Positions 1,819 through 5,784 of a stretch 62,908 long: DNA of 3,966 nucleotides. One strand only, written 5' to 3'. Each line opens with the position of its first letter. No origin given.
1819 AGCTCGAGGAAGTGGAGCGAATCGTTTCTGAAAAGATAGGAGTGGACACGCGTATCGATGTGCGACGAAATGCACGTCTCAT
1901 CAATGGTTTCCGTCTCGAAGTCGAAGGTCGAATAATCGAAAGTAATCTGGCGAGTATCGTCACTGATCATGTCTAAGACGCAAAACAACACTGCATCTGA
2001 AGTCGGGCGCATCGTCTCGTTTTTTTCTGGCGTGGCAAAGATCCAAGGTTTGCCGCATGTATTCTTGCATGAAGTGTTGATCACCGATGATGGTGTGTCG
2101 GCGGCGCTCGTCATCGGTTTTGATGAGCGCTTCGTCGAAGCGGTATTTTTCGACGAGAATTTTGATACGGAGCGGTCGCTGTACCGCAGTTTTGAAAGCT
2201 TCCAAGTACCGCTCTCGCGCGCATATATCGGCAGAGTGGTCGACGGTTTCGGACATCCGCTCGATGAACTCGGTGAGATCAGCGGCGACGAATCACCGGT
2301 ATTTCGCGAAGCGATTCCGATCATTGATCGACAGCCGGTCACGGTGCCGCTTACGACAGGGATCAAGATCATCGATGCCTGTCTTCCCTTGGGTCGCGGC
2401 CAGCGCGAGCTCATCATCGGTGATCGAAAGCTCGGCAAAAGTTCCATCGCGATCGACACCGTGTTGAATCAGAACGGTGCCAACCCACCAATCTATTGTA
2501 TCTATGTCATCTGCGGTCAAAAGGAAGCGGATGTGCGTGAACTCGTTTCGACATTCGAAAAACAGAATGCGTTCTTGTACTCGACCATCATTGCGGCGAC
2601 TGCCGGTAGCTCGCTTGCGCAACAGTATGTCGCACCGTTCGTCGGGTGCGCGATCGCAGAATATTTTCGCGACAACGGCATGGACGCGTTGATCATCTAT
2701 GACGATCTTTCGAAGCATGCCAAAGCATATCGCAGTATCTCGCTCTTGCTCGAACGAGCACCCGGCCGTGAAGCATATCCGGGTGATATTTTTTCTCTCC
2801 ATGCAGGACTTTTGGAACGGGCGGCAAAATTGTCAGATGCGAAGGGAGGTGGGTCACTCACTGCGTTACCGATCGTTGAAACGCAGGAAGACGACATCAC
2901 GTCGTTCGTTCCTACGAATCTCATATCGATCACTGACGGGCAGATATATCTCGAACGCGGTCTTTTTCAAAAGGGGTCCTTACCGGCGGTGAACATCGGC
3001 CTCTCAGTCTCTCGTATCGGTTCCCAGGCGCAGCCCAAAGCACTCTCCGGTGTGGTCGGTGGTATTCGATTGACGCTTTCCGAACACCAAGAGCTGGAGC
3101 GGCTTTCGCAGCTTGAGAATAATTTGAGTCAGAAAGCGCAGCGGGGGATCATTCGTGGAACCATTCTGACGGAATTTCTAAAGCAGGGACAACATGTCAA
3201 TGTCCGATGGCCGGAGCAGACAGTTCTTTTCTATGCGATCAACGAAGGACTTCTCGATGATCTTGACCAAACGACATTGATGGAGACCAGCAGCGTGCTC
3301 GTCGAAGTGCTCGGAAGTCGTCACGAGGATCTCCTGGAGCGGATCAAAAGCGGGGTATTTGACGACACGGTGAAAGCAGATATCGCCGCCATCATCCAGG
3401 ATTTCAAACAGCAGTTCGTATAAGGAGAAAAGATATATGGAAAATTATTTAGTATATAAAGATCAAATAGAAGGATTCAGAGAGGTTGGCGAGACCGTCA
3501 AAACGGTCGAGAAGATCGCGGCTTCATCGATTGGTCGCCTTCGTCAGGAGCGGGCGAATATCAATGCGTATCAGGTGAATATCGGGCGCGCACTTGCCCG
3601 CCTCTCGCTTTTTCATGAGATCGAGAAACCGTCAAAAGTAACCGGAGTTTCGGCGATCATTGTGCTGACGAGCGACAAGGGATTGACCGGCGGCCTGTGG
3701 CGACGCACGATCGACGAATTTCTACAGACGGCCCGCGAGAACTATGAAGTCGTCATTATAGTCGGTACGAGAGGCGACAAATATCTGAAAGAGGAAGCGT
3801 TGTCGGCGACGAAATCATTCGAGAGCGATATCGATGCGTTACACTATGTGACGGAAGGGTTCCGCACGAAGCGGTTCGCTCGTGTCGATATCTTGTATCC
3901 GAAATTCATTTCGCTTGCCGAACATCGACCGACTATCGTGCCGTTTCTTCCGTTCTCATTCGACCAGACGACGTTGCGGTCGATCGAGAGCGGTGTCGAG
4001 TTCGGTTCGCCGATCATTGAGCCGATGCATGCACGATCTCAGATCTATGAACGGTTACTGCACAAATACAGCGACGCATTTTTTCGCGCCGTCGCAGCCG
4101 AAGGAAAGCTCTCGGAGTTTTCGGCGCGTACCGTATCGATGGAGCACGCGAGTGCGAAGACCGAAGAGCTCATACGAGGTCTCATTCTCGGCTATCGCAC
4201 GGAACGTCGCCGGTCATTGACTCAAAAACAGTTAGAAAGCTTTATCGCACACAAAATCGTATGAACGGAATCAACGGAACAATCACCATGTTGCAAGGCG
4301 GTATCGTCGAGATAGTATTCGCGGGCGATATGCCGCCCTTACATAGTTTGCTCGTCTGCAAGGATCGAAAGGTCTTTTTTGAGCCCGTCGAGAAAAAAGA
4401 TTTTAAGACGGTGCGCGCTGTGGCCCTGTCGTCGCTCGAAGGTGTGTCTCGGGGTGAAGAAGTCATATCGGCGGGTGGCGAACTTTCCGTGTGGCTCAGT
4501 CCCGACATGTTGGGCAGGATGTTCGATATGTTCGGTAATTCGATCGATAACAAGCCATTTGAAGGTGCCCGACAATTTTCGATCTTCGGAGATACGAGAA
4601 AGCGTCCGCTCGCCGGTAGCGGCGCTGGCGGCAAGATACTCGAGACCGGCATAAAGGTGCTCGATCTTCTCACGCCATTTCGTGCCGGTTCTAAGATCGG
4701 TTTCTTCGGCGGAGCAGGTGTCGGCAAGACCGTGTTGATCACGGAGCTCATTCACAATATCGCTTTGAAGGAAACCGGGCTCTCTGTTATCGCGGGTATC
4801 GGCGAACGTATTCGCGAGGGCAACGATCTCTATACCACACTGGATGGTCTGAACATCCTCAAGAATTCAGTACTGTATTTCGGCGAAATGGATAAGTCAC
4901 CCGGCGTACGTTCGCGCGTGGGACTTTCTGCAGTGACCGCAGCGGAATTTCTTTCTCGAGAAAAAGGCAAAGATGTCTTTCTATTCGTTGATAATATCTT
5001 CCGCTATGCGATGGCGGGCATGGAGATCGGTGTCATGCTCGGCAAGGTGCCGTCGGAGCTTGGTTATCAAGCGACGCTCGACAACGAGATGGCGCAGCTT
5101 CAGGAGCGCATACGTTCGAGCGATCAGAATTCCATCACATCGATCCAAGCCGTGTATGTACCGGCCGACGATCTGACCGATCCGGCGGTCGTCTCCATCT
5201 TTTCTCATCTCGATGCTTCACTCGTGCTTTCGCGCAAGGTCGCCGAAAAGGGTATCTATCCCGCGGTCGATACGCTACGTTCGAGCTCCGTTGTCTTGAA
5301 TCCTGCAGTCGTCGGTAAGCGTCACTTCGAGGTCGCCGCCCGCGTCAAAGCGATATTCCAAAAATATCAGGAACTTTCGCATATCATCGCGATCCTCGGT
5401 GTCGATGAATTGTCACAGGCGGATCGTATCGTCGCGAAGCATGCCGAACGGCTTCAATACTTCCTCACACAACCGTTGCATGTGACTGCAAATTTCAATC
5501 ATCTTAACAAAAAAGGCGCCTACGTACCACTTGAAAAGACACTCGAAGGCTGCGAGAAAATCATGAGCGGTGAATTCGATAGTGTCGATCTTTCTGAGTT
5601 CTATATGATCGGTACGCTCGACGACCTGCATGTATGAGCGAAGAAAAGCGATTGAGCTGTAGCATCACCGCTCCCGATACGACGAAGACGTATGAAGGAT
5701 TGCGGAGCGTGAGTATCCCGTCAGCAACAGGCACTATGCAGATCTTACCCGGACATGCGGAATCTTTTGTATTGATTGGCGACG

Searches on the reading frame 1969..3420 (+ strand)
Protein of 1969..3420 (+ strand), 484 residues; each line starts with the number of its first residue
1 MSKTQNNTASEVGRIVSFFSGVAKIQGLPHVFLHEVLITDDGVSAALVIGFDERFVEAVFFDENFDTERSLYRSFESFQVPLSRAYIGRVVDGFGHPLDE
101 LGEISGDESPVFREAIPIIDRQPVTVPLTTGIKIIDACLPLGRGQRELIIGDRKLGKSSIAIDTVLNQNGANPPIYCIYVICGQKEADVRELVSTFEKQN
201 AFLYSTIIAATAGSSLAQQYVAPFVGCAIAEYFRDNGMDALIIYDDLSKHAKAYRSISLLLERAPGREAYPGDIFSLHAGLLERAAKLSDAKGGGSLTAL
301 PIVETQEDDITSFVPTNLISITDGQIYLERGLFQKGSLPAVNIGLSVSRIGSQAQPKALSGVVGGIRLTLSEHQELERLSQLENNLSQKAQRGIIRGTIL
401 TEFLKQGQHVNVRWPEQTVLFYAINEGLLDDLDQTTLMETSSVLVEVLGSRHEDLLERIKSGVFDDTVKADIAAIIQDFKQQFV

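Call 44: search_protein_families(library=ncbifam, proteins=[window:1969-3420:+], max_evalue=1e-10)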
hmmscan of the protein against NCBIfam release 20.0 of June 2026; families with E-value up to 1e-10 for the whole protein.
window:1969-3420:+ (484 aa): 32 families (the best 25 are shown)
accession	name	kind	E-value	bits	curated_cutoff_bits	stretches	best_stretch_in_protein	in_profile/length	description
NF009884.0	PRK13343.1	equivalog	2.1e-163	544.6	554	1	6-483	24-502/507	F0F1 ATP synthase subunit alpha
TIGR00962.1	atpA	equivalog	6.8e-157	523.2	484.45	1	6-484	21-502/503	F0F1 ATP synthase subunit alpha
TIGR03324.1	alt_F1F0_F1_al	exception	2.3e-136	455.4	750.5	1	6-463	22-479/497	alternate F1F0 ATPase, F1 subunit alpha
NF045863.1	glide_MMOB1660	exception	7.9e-113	378.1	600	1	66-446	57-441/515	MMOB1660 family gliding motility ATPase complex subunit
NF005523.0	PRK07165.1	equivalog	2.4e-90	303.6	414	1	67-481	62-477/509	ATP F0F1 synthase subunit alpha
NF045936.2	MSC_0619_alpha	exception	3.4e-82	276.7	520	1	65-432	56-422/505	MSC_0619 family F1-like ATPase alpha subunit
TIGR02546.1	III_secr_ATP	equivalog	8e-56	189.5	604.75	1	12-413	6-410/423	type III secretion system ATPase SctN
TIGR03496.1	FliI_clade1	equivalog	2.3e-54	184.8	619.1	1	13-413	1-403/414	flagellar protein export ATPase FliI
TIGR01026.1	fliI_yscN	subfamily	1.4e-52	178.9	379.5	1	4-417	16-431/440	FliI/YscN family ATPase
TIGR03497.1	FliI_clade2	equivalog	1.2e-48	166.2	629.8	1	46-416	36-404/413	flagellar protein export ATPase FliI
TIGR03498.1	FliI_clade3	equivalog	1.4e-48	165.7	587.45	1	40-410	32-403/418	flagellar protein export ATPase FliI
NF006575.0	PRK09099.1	subfamily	6.6e-48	163.5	706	1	8-406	23-422/443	type III secretion system ATPase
NF005391.0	PRK06936.1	equivalog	2.1e-45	155.3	657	1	76-416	93-429/439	type III secretion system ATPase SctN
NF005295.0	PRK06820.1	equivalog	3.3e-42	145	690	1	65-409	84-423/440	EscN/YscN/HrcN family type III secretion system ATPase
NF003235.0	PRK04196.1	subfamily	3.4e-42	144.7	349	1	74-355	74-357/462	V-type ATP synthase subunit B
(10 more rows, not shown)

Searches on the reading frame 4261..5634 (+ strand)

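Call 44: search_protein_families(library=ncbifam, proteins=[window:4261-5634:+], max_evalue=1e-10)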
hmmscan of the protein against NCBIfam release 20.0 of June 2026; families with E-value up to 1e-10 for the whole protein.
window:4261-5634:+ (458 aa): 32 families (the best 25 are shown)
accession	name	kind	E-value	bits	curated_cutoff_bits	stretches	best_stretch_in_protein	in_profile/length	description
TIGR01039.1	atpD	equivalog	2e-152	508.2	462.85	1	5-456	2-455/462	F0F1 ATP synthase subunit beta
TIGR03305.1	alt_F1F0_F1_bet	exception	2.1e-150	501.3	752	1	6-455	1-448/449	alternate F1F0 ATPase, F1 subunit beta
NF045858.1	glide_MMOB1670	exception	5.9e-119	398.7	850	1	41-455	270-685/705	MMOB1670 family gliding motility ATPase complex subunit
NF045934.1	MSC_0618_beta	exception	2e-118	396.1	570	1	6-456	1-450/451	MSC_0618 family F1-like ATPase beta subunit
TIGR01026.1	fliI_yscN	subfamily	9.2e-65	219.1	379.5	1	49-415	70-431/440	FliI/YscN family ATPase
TIGR03496.1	FliI_clade1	equivalog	5.5e-61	206.6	619.1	1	50-414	45-406/414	flagellar protein export ATPase FliI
TIGR02546.1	III_secr_ATP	equivalog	5.7e-61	206.5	604.75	1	54-415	56-414/423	type III secretion system ATPase SctN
TIGR03498.1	FliI_clade3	equivalog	5.4e-60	203.2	587.45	1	47-408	44-403/418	flagellar protein export ATPase FliI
TIGR03497.1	FliI_clade2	equivalog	1.2e-57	195.7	629.8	1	34-415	30-405/413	flagellar protein export ATPase FliI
NF005391.0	PRK06936.1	equivalog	6.1e-56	190.1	657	1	54-414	74-429/439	type III secretion system ATPase SctN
NF006575.0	PRK09099.1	subfamily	1.3e-49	169.1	706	1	56-410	79-428/443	type III secretion system ATPase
NF006290.1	PRK08472.1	equivalog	1.7e-49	168.9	644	1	49-415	64-425/433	flagellar protein export ATPase FliI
NF006012.0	PRK08149.1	equivalog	1.7e-48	165.6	594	1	56-414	64-421/431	type III secretion system ATPase SctN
NF005295.0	PRK06820.1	equivalog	5.3e-47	160.8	690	1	56-414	78-430/440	EscN/YscN/HrcN family type III secretion system ATPase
NF005535.1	PRK07196.1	equivalog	7.5e-42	143.8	715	1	60-413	75-424/434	flagellar protein export ATPase FliI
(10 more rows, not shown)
